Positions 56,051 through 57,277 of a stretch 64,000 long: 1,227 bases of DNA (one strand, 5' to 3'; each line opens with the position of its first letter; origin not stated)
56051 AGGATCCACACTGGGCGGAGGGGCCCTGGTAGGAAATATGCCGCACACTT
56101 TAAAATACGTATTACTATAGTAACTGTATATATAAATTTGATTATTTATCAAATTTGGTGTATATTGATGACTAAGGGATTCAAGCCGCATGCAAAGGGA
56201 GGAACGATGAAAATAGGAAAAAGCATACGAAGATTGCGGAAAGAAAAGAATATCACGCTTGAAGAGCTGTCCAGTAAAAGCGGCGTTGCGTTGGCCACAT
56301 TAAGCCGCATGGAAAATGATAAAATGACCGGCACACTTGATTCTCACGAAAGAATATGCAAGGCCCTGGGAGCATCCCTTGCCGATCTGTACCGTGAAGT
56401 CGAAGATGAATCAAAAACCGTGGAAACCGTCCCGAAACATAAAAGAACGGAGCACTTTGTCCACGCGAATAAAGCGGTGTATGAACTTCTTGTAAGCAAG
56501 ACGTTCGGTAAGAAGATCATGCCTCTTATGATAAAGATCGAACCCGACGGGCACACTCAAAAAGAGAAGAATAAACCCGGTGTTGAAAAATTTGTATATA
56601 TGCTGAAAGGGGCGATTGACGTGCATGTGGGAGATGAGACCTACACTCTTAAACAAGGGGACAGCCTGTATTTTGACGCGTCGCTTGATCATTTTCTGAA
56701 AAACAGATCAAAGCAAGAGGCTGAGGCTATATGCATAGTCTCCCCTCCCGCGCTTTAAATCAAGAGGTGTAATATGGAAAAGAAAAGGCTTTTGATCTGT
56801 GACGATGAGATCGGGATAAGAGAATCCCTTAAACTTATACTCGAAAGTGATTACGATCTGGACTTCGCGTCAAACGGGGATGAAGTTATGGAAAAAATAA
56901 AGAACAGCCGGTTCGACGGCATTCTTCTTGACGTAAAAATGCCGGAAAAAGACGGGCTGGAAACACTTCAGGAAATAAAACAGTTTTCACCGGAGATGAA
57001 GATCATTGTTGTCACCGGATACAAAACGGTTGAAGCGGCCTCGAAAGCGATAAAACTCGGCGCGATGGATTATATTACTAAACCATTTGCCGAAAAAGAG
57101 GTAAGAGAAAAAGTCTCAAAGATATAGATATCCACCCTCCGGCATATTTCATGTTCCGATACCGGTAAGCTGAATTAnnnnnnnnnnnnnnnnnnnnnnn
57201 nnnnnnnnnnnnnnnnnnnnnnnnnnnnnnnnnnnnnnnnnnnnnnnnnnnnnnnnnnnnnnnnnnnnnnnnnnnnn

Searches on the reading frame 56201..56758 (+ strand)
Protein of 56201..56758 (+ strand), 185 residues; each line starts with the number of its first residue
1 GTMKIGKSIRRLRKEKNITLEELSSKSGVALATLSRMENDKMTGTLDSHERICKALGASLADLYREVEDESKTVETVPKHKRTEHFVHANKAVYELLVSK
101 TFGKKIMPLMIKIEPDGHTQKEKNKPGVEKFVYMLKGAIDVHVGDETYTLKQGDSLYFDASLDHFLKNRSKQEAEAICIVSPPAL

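Call 5: search_protein_families(library=pfam, proteins=[window:56201-56758:+], max_evalue=0.01)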
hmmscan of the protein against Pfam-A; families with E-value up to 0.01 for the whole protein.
window:56201-56758:+ (185 aa): 10 families
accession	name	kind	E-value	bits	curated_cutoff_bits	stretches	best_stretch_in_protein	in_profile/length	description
PF07883.17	Cupin_2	-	3.1e-14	52.9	27.2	1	111-180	3-70/70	Cupin domain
PF13443.12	HTH_26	-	1e-10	42.1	22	1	9-64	2-58/63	Cro/C1-type HTH DNA-binding domain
PF01381.28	HTH_3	-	4.3e-10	39.9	23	1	9-63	1-55/55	Helix-turn-helix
PF13560.12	HTH_31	-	2.6e-06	28.1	27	1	9-62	6-60/64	Helix-turn-helix domain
PF12844.13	HTH_19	-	3.7e-06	27.2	30.2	1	6-65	1-60/64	Helix-turn-helix domain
PF05899.18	Cupin_3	-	6.7e-05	23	23.5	1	127-162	24-60/74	EutQ-like cupin domain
PF11699.14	CENP-C_C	-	0.00064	20.4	29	1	98-175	3-80/85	Mif2/CENP-C like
PF05118.21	Asp_Arg_Hydrox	-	0.00085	19.6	22.6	1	140-173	113-146/157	Aspartyl/Asparaginyl beta-hydroxylase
PF13413.12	HTH_25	-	0.0019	18.4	24.6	1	10-42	3-35/62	Helix-turn-helix domain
PF01050.24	MannoseP_isomer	-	0.0049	17.5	23.6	0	111-177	33-98/116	Mannose-6-phosphate isomerase C-terminal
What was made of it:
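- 56207..56758 (+): Context: XRE-HTH plus cupin regulator, syntenic in relatives. HTH_3/HTH_26 plus Cupin_2 (call 5).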

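Call 6: search_protein_families(library=ncbifam, proteins=[window:56201-56758:+], max_evalue=0.01)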
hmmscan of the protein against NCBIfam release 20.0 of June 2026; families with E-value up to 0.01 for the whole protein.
window:56201-56758:+ (185 aa): 18 families
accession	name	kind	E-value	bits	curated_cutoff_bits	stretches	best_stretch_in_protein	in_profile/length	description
NF007408.0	PRK09943.1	equivalog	1.5e-12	47.5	211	1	3-180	6-180/185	HTH-type transcriptional regulator PuuR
TIGR03214.2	ura-cupin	equivalog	2.2e-11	43.7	200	1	93-179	34-121/249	(S)-ureidoglycine aminohydrolase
TIGR03070.1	couple_hipB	subfamily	8.5e-09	35.2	71.65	1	4-60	2-58/58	type II toxin-antitoxin system Y4mF family antitoxin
NF041951.1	phage_RstR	subfamily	3.3e-08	33.8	80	1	3-93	1-91/108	RstR family transcriptional repressor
NF008376.0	PRK11171.1-5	equivalog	4.5e-07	29.3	338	1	102-175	64-137/278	(S)-ureidoglycine aminohydrolase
NF010465.0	PRK13890.1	equivalog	8.8e-07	29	96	1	9-83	10-84/121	conjugal transfer protein TrbA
NF040771.1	AAH_UGLYAH2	exception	1.3e-06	27.8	350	1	98-174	59-131/267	bifunctional allantoicase/(S)-ureidoglycine aminohydrolase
TIGR00270.2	TIGR00270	equivalog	6.3e-06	26.1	110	1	7-72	78-143/159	multiprotein bridging factor aMBF1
NF047948.1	male_kill_WMK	equivalog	6.9e-06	25.7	300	1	3-102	4-103/300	WO male-killing family protein Wmk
NF006015.0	PRK08154.1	subfamily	1.8e-05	24.1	204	1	4-79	30-105/314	anaerobic benzoate catabolism transcriptional regulator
NF041575.1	antitoxPezA_Strep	equivalog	2.4e-05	24.4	290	1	5-64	2-61/158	type II toxin-antitoxin system antitoxin PezA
NF007271.0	PRK09726.1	equivalog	2.8e-05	24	79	1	7-61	15-71/88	type II toxin-antitoxin system antitoxin HipB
NF003162.0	PRK04140.1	equivalog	6e-05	22.2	263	1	6-73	128-195/317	transcriptional regulator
NF041677.1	trans_regClgR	equivalog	9.4e-05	22.5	170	1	5-81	9-85/113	transcriptional regulator ClgR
NF008373.0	PRK11171.1-2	equivalog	0.00018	20.8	445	1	99-175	65-137/274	(S)-ureidoglycine aminohydrolase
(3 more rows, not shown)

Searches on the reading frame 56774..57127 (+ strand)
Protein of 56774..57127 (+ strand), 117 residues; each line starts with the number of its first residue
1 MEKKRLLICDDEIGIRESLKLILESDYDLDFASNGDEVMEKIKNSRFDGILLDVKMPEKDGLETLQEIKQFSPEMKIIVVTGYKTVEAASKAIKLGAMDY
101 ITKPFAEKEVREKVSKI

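Call 5: search_protein_families(library=pfam, proteins=[window:56774-57127:+], max_evalue=0.01)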
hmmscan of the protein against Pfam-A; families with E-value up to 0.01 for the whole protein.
window:56774-57127:+ (117 aa): 1 family
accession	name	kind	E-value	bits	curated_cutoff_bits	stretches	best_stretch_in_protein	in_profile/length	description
PF00072.30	Response_reg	-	7.8e-31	107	30.2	1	7-114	2-110/111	Response regulator receiver domain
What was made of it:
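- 56774..57127 (+): Context: convergent orphan receiver gene (117 aa). It is syntenic with the REC of a second two-component set in relatives, whose kinases are missing here. Response_reg 107 bits (call 5).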

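Call 6: search_protein_families(library=ncbifam, proteins=[window:56774-57127:+], max_evalue=0.01)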
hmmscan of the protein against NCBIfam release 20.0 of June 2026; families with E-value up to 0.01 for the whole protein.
window:56774-57127:+ (117 aa): 101 families (the best 25 are shown)
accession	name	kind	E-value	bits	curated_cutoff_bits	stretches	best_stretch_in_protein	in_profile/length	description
NF041367.1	CheY_Halo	equivalog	6e-23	81.4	200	1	7-116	2-112/114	chemotaxis protein CheY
NF008469.0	PRK11361.1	equivalog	6.7e-22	77.8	714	1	3-112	4-114/461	acetoacetate metabolism transcriptional regulator AtoC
NF007689.0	PRK10365.1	equivalog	2.5e-21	76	760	1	4-114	6-117/441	sigma-54-dependent response regulator transcription factor ZraR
NF051870.1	NAssimRespRegNtrX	equivalog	4.3e-21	75.3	600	1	5-107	3-108/452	nitrogen assimilation response regulator NtrX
NF006900.1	PRK09390.1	equivalog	1.3e-20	73.8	255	1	3-114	4-116/203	response regulator FixJ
NF051850.1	RespRegRprY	equivalog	1.6e-20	73.5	370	1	2-115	3-117/234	response regulator transcription factor RprY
TIGR01818.1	ntrC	equivalog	4.6e-20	71.8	558.6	1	7-110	2-106/463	nitrogen regulation protein NR(I)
NF045944.1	ResRegRpaBCyano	equivalog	2.6e-19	69.5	330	1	7-117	1-111/229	response regulator transcription factor RpaB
NF001965.0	PRK00742.1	subfamily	7.6e-19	68.1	293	1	2-109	2-113/357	chemotaxis-specific protein-glutamate methyltransferase CheB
NF052313.1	T9SS_RR_PorX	equivalog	8.1e-19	67.8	300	1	5-110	2-108/513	T9SS response regulator signal transducer PorX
NF053512.1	nitric_RR_NosR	exception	1e-18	67.6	400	1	6-115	1-112/422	response regulator c-di-GMP phosphodiesterase, NosR family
NF053854.1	RespRegPhoBBctds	equivalog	7.6e-18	64.7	270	1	6-115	1-112/225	two-component system response regulator PhoB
TIGR02915.1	PEP_resp_reg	equivalog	7.7e-18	64.6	502.6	1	6-111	1-110/445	PEP-CTERM-box response regulator transcription factor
NF040534.1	resp_reg_YycF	equivalog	8.8e-18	64.4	340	1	4-114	1-111/231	response regulator YycF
NF040689.1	MtrAB_MtrA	equivalog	4.9e-17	62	300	1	6-111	1-106/219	MtrAB system response regulator MtrA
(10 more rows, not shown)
